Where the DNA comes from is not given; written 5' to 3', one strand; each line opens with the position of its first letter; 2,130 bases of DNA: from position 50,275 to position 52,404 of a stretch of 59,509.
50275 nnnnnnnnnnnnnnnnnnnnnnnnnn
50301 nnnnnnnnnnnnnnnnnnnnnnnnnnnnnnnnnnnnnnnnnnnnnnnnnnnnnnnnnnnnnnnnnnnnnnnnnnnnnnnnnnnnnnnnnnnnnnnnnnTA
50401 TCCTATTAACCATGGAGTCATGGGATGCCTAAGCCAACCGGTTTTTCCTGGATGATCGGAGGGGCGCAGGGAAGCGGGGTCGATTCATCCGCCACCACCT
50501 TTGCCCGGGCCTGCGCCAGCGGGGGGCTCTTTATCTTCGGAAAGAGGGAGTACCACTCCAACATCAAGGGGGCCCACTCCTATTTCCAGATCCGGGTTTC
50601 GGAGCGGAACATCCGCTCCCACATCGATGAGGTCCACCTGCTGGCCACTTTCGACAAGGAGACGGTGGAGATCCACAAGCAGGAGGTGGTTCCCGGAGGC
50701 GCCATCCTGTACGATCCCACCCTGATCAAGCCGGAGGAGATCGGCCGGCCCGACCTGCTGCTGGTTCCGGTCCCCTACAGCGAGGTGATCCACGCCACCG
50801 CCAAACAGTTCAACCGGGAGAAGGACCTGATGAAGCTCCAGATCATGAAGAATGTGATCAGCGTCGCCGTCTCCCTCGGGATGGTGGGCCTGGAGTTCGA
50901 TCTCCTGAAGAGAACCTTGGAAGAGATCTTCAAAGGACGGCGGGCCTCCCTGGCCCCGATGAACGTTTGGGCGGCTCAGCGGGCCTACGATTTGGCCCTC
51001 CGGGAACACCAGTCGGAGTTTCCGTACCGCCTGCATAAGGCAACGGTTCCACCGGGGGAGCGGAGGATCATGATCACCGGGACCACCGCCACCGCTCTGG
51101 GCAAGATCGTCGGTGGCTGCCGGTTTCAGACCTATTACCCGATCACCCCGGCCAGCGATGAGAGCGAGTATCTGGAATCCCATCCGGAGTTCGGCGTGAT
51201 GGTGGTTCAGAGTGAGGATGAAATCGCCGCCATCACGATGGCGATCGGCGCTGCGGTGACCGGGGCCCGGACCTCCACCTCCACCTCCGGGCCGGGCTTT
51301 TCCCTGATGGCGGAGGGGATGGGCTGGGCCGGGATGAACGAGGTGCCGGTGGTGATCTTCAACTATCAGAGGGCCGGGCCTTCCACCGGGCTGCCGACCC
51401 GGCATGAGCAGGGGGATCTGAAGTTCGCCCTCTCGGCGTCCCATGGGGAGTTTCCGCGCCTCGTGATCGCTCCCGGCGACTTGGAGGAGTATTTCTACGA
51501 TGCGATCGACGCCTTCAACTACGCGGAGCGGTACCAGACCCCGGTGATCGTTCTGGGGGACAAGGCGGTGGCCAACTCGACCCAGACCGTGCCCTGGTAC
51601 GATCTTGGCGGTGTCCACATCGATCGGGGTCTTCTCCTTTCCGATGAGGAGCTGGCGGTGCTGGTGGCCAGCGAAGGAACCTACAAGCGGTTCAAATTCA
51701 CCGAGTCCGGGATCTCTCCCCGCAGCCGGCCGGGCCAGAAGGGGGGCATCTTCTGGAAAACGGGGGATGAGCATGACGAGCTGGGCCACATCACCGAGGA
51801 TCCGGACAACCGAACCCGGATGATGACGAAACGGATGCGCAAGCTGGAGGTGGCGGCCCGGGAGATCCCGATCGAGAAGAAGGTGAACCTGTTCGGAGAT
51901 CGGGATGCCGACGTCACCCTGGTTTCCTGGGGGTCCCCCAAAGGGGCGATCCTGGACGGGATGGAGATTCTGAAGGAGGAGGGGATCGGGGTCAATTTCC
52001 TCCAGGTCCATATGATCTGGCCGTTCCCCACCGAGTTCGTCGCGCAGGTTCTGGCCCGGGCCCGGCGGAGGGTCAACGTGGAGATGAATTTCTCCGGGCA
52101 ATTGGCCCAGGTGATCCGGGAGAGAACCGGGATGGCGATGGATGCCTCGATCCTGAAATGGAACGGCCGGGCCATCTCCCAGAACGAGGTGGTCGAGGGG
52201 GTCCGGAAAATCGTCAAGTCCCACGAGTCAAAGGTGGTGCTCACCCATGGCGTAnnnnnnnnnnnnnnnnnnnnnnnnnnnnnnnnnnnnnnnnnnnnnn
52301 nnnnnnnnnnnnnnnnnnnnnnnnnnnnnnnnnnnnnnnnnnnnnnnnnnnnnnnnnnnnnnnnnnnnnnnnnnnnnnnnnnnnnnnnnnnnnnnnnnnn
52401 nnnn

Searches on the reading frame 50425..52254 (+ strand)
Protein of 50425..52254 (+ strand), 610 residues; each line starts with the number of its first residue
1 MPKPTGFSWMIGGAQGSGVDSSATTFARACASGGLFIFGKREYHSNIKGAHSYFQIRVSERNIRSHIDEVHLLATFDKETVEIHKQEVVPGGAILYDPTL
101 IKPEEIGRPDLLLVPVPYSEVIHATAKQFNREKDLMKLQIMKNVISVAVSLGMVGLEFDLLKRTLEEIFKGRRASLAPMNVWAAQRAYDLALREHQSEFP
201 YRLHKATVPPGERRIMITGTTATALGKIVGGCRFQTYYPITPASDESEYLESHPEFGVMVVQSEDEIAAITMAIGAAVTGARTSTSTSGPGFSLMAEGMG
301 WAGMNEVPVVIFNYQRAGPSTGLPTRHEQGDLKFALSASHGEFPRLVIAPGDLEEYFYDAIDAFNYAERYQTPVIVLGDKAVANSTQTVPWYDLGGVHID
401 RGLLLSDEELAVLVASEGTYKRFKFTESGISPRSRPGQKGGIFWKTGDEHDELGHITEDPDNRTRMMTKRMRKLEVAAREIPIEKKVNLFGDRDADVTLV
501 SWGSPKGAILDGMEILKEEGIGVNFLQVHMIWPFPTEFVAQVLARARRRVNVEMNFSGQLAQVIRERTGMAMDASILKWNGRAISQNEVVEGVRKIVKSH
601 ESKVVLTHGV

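Call 99: list_cluster_members(proteins=[window:50425-52254:+, window:57043-57927:+, window:58103-58624:+])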
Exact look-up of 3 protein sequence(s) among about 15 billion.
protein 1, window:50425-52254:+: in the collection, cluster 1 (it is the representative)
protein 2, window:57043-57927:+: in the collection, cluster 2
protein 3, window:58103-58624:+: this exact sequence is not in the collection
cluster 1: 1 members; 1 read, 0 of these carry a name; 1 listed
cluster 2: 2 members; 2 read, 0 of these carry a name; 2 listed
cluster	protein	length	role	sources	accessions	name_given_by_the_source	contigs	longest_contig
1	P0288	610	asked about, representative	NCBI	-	-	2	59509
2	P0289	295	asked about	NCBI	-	-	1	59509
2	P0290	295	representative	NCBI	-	-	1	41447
